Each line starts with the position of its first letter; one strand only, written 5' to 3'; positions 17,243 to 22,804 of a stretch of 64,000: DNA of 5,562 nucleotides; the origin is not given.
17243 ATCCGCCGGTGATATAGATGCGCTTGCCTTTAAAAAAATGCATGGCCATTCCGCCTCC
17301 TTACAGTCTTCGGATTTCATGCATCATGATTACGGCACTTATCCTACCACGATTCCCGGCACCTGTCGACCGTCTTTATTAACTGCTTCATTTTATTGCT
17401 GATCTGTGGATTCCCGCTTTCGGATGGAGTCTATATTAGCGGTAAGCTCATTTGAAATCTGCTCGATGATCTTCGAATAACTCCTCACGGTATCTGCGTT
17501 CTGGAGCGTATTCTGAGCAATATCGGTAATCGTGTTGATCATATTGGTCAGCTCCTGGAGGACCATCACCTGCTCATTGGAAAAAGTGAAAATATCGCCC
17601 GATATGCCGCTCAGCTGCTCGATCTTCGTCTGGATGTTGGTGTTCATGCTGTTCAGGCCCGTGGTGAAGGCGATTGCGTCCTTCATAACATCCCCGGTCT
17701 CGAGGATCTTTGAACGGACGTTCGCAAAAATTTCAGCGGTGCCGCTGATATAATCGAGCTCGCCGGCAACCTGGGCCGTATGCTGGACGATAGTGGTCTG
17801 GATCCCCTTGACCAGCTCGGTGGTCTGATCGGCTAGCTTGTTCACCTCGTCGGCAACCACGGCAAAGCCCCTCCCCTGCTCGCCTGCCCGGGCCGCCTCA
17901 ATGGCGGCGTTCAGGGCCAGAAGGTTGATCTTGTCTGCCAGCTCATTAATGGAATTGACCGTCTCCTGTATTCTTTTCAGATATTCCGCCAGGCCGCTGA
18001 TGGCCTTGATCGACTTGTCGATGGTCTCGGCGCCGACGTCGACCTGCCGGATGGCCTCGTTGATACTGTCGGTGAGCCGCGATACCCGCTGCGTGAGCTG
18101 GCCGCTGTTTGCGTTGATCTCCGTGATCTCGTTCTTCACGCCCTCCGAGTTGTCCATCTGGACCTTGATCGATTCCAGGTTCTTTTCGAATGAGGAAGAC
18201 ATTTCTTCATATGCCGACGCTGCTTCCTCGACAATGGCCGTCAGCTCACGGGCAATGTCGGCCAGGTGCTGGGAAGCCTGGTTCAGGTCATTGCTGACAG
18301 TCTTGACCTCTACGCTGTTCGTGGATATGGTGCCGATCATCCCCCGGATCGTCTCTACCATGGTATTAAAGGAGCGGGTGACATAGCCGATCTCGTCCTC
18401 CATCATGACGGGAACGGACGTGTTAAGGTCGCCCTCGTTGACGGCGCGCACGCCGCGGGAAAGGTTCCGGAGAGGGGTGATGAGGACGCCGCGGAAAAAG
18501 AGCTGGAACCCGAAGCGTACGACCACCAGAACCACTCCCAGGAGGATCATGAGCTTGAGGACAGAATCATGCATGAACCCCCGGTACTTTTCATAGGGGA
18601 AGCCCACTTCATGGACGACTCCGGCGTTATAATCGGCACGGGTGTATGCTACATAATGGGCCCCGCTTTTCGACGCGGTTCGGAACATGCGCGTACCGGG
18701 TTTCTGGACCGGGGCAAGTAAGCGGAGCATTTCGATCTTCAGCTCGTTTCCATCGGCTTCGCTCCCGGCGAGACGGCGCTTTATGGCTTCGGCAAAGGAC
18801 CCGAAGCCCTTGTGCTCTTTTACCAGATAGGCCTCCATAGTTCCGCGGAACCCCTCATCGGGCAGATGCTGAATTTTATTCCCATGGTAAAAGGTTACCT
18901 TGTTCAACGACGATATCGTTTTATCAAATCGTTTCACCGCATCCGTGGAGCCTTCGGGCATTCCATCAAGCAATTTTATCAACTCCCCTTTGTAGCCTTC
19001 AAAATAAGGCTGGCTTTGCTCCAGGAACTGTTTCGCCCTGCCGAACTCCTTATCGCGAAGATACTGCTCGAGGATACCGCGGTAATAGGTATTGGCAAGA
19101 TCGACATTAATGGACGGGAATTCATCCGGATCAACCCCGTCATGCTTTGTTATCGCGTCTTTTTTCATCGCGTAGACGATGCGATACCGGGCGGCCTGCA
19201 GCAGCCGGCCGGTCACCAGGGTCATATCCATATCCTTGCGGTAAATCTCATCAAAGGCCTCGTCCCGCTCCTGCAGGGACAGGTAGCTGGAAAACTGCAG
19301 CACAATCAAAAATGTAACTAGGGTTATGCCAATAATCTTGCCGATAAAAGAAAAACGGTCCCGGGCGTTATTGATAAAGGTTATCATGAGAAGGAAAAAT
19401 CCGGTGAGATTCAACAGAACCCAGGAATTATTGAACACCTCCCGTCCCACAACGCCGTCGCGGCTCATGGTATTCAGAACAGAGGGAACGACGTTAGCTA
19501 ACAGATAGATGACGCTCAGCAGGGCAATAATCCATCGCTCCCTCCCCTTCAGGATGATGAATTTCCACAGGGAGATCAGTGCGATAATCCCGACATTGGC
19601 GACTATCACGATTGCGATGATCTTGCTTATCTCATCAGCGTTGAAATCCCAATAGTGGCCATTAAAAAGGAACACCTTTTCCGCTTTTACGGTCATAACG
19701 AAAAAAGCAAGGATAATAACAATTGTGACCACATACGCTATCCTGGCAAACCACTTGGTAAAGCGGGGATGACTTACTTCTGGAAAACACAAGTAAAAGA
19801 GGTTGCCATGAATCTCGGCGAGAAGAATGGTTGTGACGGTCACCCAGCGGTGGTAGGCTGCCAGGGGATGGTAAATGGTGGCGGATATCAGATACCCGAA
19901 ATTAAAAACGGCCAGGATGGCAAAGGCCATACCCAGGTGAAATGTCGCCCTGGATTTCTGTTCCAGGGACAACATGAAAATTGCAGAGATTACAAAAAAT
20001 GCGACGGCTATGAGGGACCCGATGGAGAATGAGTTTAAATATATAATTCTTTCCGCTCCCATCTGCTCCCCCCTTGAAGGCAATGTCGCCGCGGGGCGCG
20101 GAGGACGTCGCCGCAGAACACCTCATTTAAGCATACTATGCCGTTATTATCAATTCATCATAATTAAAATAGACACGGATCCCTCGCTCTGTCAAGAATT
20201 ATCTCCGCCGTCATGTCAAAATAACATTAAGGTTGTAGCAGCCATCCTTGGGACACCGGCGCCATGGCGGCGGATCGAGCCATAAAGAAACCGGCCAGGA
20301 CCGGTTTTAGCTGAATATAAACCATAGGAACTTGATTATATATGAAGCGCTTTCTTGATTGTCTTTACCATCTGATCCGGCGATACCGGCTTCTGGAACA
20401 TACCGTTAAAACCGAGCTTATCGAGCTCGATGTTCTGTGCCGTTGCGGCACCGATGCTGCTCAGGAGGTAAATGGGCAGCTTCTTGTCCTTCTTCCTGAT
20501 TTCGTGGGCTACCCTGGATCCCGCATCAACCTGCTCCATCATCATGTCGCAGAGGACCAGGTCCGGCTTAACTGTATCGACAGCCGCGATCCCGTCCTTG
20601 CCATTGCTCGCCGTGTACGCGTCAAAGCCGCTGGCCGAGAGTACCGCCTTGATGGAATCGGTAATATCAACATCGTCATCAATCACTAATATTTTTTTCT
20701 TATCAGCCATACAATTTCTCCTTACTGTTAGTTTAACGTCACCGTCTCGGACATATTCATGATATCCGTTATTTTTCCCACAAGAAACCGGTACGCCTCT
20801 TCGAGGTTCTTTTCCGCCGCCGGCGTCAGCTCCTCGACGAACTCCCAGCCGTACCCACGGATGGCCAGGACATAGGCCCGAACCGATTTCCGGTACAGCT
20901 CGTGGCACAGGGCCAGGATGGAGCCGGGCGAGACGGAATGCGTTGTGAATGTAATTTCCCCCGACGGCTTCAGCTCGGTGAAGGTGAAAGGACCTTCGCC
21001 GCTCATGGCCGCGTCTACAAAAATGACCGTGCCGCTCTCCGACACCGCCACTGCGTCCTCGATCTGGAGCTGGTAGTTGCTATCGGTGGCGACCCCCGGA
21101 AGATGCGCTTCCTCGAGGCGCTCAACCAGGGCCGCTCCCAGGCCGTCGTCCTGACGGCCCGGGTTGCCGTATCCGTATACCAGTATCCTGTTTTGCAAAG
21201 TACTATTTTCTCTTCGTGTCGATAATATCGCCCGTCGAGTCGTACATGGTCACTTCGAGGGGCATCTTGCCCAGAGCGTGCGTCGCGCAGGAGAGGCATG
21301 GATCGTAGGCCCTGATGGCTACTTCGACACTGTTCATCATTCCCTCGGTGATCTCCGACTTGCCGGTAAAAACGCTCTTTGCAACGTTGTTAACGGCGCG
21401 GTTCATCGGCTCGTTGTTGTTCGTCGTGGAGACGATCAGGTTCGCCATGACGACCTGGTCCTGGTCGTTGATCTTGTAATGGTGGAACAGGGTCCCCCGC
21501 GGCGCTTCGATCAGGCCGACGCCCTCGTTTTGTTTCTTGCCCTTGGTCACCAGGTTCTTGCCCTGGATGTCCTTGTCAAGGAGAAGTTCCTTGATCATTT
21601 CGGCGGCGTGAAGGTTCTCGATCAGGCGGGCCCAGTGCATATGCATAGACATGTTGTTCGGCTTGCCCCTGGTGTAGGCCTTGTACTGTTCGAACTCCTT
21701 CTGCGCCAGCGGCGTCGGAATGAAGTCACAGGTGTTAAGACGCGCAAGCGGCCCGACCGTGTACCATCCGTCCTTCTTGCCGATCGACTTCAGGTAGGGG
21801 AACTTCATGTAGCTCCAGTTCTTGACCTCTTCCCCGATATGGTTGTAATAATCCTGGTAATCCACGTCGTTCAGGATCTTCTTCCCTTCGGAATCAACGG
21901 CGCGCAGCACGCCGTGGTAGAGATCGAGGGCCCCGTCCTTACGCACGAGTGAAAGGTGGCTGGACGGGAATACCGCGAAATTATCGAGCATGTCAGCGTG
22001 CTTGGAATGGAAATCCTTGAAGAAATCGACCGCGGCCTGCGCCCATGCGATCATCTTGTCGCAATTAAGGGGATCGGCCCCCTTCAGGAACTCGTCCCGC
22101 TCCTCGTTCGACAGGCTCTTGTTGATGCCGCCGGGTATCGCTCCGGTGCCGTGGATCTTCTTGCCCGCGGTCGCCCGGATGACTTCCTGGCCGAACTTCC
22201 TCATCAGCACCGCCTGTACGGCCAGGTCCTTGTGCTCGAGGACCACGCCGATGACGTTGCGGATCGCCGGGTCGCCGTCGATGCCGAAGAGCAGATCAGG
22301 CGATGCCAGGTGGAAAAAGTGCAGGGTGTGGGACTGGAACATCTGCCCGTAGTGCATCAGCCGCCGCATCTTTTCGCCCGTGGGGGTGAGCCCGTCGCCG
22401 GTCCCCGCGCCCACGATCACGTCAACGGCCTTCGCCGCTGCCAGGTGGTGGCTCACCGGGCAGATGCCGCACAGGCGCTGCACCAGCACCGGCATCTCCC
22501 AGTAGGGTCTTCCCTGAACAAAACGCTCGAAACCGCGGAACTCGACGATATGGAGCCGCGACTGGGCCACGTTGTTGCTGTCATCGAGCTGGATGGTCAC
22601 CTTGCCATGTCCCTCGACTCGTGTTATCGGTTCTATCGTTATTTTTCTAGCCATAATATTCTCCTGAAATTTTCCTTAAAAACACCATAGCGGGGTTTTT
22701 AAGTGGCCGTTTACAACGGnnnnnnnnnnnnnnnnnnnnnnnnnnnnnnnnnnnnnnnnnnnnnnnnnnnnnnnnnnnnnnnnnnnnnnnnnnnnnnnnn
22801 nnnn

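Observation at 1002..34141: Strongly over-represented word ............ in both intergenic and coding DNA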

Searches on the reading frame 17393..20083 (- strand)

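Call 16: search_protein_families(library=pfam, proteins=[window:17393-20083:-])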
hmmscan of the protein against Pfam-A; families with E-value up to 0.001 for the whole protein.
window:17393-20083:- (896 aa): 2 families
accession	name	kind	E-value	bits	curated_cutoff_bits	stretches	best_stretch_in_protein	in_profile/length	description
PF00015.26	MCPsignal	-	2.5e-27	96.2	34.6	1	674-828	4-158/172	Methyl-accepting chemotaxis protein (MCP) signalling domain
PF00672.30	HAMP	-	1.4e-10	41.7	25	1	530-580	2-52/53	HAMP domain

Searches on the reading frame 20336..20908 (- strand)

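Call 16: search_protein_families(library=pfam, proteins=[window:20336-20908:-])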
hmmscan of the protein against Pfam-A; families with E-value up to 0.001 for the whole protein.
window:20336-20908:- (190 aa): 1 family
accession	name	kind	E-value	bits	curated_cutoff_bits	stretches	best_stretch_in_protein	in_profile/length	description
PF00072.30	Response_reg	-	1.7e-19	70.5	30.2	1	73-185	1-111/111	Response regulator receiver domain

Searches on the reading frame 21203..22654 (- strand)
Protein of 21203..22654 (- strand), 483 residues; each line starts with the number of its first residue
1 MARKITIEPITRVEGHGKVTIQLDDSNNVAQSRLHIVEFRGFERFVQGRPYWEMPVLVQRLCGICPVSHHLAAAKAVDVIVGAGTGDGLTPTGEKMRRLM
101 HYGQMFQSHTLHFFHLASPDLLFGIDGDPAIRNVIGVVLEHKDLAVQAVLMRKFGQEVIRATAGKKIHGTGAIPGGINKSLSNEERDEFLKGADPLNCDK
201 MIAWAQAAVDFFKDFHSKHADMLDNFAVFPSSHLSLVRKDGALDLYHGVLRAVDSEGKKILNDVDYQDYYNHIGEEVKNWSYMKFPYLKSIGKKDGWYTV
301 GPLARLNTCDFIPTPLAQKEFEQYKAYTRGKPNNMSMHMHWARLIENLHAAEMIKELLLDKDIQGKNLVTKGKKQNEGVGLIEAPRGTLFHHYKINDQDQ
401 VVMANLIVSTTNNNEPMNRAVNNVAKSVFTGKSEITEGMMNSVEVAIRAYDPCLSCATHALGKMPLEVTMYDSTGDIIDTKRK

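Call 16: search_protein_families(library=pfam, proteins=[window:21203-22654:-])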
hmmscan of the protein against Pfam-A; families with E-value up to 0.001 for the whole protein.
window:21203-22654:- (483 aa): 1 family
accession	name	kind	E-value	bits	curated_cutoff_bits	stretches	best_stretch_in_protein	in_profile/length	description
PF00374.24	NiFeSe_Hases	-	3.3e-30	106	25.8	2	266-459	308-508/508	Nickel-dependent hydrogenase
